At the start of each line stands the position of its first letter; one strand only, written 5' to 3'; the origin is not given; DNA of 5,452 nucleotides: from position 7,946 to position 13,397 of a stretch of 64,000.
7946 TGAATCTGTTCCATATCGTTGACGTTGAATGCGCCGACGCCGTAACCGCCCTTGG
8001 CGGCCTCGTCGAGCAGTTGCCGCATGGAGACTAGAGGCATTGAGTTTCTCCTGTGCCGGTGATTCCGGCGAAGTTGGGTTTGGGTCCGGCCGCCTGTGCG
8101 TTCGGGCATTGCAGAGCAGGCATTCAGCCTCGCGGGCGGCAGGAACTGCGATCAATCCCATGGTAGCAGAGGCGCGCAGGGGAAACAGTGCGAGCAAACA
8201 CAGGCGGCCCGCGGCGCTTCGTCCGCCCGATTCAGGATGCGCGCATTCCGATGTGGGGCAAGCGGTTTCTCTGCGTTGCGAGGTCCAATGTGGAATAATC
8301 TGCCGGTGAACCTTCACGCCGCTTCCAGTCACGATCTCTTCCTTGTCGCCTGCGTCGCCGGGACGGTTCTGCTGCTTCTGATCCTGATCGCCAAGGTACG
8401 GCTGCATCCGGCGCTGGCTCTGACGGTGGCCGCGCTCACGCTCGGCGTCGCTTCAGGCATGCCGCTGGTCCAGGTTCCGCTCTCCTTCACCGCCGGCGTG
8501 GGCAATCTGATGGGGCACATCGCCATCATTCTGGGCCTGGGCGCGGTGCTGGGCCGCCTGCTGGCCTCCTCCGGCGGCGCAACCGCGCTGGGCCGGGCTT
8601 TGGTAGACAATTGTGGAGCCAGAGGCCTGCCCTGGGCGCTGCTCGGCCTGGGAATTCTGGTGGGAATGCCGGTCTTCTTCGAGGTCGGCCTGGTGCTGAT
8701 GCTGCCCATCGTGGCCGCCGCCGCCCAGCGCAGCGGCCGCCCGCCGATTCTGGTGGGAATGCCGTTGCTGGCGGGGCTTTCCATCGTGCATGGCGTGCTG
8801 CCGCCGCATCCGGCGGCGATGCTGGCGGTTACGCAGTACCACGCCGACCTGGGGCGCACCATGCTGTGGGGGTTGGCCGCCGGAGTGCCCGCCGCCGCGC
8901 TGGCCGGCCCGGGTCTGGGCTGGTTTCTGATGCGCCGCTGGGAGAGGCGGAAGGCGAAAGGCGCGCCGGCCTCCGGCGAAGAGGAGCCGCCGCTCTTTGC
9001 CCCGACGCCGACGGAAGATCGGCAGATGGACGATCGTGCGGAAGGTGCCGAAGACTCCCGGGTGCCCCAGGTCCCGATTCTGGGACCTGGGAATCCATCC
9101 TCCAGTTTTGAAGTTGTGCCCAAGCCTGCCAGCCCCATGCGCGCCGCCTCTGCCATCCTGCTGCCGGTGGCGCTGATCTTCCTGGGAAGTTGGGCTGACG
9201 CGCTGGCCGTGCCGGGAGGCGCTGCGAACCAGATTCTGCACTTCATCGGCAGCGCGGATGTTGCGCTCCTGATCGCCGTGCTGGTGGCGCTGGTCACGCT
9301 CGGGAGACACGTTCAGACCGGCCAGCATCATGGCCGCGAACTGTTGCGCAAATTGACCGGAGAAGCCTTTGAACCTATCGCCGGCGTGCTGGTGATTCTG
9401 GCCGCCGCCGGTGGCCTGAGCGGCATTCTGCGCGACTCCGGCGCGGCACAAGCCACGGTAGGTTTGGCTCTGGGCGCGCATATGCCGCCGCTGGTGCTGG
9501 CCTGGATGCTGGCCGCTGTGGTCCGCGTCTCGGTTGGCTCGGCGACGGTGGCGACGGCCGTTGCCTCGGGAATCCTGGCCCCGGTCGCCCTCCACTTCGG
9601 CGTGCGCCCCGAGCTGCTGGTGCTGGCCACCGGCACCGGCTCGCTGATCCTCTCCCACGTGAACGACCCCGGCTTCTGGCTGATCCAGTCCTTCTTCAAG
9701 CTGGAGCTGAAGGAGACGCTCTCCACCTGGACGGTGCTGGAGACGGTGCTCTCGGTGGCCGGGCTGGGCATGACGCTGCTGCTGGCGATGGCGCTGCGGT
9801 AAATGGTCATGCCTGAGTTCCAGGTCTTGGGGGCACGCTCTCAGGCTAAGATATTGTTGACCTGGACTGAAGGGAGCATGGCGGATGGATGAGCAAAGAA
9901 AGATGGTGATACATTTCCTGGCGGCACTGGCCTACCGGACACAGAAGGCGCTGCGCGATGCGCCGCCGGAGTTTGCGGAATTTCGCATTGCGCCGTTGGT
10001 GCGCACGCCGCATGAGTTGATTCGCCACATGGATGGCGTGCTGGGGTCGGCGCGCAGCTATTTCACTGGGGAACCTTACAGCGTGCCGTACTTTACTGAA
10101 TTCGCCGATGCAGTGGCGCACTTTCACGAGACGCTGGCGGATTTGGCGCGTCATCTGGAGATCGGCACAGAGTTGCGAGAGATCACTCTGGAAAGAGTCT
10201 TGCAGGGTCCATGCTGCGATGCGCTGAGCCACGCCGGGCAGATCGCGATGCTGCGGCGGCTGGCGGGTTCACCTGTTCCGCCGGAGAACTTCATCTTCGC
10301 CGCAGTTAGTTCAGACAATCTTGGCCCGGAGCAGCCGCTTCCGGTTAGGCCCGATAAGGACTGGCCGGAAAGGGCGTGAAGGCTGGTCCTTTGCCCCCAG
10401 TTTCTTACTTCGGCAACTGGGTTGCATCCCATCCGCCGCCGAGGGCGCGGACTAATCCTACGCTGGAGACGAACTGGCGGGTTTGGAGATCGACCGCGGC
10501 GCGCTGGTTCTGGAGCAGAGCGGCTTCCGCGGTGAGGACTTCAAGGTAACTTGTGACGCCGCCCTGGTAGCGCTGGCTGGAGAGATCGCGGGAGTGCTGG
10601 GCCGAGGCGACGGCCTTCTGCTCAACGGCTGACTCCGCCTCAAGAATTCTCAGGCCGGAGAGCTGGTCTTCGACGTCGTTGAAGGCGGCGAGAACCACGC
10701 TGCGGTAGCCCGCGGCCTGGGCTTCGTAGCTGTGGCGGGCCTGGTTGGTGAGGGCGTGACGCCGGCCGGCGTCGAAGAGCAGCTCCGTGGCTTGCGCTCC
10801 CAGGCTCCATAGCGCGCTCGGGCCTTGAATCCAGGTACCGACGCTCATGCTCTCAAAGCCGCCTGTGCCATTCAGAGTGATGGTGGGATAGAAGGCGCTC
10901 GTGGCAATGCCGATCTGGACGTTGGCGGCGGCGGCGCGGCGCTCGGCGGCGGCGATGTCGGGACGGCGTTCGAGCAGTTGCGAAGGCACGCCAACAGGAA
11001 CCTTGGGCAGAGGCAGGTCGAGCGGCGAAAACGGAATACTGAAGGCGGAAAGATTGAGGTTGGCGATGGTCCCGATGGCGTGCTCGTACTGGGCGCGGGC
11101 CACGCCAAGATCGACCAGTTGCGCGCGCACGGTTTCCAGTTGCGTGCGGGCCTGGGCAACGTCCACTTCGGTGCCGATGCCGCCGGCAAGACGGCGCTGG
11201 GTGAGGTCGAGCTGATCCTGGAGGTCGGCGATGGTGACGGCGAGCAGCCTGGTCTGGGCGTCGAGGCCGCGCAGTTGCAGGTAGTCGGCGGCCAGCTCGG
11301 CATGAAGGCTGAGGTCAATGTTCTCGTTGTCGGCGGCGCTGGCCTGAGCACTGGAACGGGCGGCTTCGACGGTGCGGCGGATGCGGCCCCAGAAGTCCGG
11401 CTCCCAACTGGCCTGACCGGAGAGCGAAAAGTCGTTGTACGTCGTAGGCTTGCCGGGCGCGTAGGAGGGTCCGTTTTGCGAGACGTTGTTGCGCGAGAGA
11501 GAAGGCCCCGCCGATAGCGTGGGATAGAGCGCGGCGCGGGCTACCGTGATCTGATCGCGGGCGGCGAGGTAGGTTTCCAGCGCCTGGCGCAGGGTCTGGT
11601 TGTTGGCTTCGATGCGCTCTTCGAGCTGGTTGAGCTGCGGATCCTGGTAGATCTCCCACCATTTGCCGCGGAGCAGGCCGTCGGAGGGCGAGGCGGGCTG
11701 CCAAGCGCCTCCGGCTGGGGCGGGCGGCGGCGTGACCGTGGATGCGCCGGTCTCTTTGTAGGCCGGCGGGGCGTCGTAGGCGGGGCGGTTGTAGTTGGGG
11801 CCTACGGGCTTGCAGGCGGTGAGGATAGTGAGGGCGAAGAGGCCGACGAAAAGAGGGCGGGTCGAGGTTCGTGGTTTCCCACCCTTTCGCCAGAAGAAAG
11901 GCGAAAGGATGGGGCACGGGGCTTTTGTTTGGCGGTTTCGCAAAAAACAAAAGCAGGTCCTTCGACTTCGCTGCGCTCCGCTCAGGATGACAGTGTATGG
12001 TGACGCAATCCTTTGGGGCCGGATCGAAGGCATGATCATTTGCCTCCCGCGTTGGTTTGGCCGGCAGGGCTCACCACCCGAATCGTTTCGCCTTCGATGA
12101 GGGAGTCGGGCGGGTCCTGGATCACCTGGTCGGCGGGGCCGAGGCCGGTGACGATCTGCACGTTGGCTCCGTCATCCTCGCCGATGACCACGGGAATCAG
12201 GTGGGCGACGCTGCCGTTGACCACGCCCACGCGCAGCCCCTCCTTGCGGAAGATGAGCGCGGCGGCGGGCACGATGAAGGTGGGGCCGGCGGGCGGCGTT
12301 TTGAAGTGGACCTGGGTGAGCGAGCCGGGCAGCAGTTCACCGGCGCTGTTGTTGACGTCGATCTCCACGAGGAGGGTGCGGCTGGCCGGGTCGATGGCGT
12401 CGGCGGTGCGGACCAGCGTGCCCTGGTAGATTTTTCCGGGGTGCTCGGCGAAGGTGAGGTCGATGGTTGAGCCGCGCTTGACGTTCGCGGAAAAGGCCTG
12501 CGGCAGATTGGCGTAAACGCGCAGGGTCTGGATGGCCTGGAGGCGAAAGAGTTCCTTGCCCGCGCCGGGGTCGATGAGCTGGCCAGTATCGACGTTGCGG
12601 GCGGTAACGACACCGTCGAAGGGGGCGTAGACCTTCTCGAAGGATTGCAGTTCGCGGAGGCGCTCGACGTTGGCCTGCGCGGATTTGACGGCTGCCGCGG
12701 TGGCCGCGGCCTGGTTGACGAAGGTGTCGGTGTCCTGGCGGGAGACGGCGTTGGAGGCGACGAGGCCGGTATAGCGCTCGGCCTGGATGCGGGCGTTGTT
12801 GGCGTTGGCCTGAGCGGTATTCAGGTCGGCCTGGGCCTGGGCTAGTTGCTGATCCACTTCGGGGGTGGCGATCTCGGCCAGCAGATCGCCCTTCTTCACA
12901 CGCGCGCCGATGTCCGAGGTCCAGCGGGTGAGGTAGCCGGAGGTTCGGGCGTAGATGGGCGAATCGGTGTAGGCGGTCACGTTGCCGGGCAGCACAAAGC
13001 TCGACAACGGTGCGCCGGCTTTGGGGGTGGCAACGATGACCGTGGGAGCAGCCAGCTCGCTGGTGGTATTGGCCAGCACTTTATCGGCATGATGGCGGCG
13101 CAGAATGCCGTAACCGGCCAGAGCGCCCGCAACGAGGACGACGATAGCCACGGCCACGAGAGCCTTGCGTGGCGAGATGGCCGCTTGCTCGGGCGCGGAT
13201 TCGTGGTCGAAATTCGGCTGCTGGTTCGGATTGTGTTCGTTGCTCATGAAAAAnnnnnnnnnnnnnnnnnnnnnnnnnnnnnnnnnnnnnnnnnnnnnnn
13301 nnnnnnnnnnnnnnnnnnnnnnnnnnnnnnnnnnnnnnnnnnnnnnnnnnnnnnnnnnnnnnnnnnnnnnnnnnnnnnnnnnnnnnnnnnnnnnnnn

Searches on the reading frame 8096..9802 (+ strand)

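Call 61: search_protein_families(library=pfam, proteins=[window:8096-9802:+], max_evalue=0.0001)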
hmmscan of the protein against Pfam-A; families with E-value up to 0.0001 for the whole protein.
window:8096-9802:+ (568 aa): 2 families
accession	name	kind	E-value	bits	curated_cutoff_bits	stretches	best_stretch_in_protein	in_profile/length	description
PF02447.22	GntP_permease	-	7.9e-114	381.2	22.5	2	84-287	3-206/440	GntP family permease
PF03600.22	CitMHS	-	3.3e-14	53.2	31.9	1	94-513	2-336/336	Citrate transporter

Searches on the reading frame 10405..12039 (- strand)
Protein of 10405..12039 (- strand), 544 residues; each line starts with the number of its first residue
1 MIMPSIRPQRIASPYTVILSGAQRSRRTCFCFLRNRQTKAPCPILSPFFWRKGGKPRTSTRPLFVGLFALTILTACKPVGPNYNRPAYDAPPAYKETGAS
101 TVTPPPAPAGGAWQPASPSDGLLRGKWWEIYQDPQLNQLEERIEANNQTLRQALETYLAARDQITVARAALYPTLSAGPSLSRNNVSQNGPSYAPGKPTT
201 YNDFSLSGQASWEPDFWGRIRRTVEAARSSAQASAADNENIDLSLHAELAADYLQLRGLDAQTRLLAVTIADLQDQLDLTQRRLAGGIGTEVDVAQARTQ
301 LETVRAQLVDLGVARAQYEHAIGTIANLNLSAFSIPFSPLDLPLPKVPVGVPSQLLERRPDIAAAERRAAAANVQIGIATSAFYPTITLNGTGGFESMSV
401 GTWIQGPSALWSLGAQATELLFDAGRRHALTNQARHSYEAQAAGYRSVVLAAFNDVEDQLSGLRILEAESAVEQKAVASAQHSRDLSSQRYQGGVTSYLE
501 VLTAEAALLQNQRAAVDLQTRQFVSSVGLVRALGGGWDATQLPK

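Call 61: search_protein_families(library=pfam, proteins=[window:10405-12039:-], max_evalue=0.0001)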
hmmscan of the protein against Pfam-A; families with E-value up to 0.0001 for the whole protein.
window:10405-12039:- (544 aa): 1 family
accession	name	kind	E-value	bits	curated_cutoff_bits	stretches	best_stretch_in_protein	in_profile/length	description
PF02321.23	OEP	-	1.4e-43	149.3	22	2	353-524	6-177/187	Outer membrane efflux protein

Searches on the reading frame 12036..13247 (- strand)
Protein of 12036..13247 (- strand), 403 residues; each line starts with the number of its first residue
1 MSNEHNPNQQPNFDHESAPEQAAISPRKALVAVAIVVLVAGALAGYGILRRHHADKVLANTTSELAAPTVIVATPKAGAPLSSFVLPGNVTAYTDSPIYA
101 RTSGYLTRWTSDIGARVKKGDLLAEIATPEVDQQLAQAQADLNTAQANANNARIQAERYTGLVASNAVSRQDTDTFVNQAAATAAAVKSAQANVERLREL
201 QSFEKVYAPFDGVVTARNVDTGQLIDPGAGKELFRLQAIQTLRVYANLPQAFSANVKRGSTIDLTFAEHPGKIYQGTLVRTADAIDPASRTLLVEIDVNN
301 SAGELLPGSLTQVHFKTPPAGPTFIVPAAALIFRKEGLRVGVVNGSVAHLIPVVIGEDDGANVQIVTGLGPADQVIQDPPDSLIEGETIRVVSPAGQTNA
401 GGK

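Call 61: search_protein_families(library=pfam, proteins=[window:12036-13247:-], max_evalue=0.0001)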
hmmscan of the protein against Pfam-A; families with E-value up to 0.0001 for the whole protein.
window:12036-13247:- (403 aa): 2 families
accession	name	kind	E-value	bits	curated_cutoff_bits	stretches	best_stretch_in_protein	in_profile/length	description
PF16576.10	HlyD_D23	-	4.8e-26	91.8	30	1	97-309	21-212/214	Barrel-sandwich domain of CusB or HlyD membrane-fusion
PF13437.12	HlyD_3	-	1.5e-15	58.2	22.2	1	205-308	1-106/106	HlyD family secretion protein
